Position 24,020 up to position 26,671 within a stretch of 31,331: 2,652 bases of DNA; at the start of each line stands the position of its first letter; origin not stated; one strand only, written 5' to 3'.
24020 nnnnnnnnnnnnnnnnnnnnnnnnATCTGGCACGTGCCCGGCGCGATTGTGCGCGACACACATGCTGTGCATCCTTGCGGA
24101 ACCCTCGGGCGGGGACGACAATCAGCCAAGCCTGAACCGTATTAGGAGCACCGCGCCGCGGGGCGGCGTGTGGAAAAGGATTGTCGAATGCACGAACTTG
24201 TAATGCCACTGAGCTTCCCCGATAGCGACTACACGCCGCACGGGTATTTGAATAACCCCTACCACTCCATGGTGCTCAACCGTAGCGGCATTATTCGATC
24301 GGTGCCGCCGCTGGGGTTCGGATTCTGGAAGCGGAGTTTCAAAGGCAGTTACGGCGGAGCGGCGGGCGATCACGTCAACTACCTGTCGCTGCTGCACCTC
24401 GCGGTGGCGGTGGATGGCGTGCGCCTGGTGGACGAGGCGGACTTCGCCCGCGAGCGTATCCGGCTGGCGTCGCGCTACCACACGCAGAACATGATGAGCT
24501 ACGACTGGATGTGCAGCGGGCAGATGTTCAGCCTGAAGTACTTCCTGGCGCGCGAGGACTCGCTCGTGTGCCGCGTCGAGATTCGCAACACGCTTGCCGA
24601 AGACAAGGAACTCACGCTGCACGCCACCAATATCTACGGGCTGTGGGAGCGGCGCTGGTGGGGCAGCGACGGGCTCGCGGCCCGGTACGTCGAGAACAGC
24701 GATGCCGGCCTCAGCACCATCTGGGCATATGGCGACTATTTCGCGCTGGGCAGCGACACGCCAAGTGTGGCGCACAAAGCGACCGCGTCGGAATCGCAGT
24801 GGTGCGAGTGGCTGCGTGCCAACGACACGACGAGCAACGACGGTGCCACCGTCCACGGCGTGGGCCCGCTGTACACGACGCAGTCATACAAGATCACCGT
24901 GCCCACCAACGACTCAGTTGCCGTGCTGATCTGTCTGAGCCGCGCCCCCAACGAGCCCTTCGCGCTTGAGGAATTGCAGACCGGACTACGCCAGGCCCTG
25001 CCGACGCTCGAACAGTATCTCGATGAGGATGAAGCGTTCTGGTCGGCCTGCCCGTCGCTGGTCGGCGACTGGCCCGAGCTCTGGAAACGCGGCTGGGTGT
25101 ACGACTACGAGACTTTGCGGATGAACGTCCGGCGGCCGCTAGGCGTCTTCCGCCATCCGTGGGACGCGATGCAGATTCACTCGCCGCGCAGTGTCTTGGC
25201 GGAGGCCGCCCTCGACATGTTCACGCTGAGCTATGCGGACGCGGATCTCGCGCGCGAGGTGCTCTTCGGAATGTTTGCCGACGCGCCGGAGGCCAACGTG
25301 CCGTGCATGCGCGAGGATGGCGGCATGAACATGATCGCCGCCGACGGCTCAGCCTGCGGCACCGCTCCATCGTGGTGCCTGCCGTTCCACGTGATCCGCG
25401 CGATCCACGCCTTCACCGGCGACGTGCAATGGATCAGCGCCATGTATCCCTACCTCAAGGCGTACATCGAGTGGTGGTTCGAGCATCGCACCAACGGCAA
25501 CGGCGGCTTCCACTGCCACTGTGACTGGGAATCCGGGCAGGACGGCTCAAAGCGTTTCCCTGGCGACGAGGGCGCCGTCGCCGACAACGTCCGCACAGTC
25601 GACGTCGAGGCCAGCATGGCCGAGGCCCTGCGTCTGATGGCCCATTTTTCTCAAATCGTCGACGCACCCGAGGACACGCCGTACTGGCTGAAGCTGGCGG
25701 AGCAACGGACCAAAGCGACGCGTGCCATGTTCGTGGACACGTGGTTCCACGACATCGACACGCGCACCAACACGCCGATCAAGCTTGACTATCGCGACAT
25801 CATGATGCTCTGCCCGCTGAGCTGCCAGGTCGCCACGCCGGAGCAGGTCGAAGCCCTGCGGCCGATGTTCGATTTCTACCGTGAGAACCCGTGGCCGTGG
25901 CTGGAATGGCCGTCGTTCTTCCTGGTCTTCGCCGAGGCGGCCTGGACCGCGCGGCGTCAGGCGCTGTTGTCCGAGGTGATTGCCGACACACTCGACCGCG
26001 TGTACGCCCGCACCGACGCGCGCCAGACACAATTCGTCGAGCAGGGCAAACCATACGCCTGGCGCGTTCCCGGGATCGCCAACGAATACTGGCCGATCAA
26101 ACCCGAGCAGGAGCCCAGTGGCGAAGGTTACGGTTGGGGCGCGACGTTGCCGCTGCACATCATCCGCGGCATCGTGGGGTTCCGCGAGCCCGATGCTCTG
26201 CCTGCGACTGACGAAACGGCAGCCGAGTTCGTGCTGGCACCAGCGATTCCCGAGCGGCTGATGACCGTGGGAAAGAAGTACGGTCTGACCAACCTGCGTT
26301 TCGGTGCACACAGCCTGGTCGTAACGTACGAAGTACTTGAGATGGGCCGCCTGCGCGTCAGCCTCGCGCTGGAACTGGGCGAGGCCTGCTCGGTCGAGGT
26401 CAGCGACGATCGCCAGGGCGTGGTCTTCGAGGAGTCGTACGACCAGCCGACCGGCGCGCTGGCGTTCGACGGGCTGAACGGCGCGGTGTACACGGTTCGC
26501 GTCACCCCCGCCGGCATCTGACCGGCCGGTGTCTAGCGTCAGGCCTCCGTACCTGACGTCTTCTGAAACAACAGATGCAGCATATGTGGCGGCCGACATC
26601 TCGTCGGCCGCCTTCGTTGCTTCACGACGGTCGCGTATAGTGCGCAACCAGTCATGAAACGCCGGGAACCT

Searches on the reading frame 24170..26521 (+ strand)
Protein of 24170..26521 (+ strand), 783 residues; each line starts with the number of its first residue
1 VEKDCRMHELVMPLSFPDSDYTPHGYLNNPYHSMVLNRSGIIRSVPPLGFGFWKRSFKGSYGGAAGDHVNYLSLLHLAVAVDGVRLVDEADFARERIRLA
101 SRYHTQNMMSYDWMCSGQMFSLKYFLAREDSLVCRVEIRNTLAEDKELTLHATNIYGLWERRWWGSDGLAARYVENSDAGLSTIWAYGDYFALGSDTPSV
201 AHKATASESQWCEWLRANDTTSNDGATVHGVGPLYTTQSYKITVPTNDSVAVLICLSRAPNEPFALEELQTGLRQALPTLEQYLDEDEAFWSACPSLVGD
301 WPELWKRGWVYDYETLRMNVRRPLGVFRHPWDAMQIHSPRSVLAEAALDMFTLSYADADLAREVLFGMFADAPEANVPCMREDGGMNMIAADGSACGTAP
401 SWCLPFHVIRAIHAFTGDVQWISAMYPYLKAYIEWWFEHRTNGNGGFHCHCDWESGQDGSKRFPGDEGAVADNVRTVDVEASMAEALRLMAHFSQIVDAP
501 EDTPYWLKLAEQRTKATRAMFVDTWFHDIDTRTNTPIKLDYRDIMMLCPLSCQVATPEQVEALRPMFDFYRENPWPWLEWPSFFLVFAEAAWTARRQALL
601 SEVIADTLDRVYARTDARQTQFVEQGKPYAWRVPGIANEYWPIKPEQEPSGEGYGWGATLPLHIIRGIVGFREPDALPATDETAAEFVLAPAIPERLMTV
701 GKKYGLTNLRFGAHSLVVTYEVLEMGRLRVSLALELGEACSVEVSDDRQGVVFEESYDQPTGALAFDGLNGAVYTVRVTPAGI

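Call 12: search_protein_families(library=pfam, proteins=[window:24170-26521:+], max_evalue=0.001)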
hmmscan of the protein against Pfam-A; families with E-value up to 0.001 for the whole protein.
window:24170-26521:+ (783 aa): 2 families
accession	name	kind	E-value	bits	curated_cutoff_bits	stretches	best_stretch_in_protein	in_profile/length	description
PF22422.2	MGH1-like_GH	-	9.1e-13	48.9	27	1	407-563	72-260/356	Mannosylglycerate hydrolase MGH1-like glycoside hydrolase domain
PF17389.8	Bac_rhamnosid6H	-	4e-07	30.1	24.5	1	394-524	91-215/339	Bacterial alpha-L-rhamnosidase 6 hairpin glycosidase domain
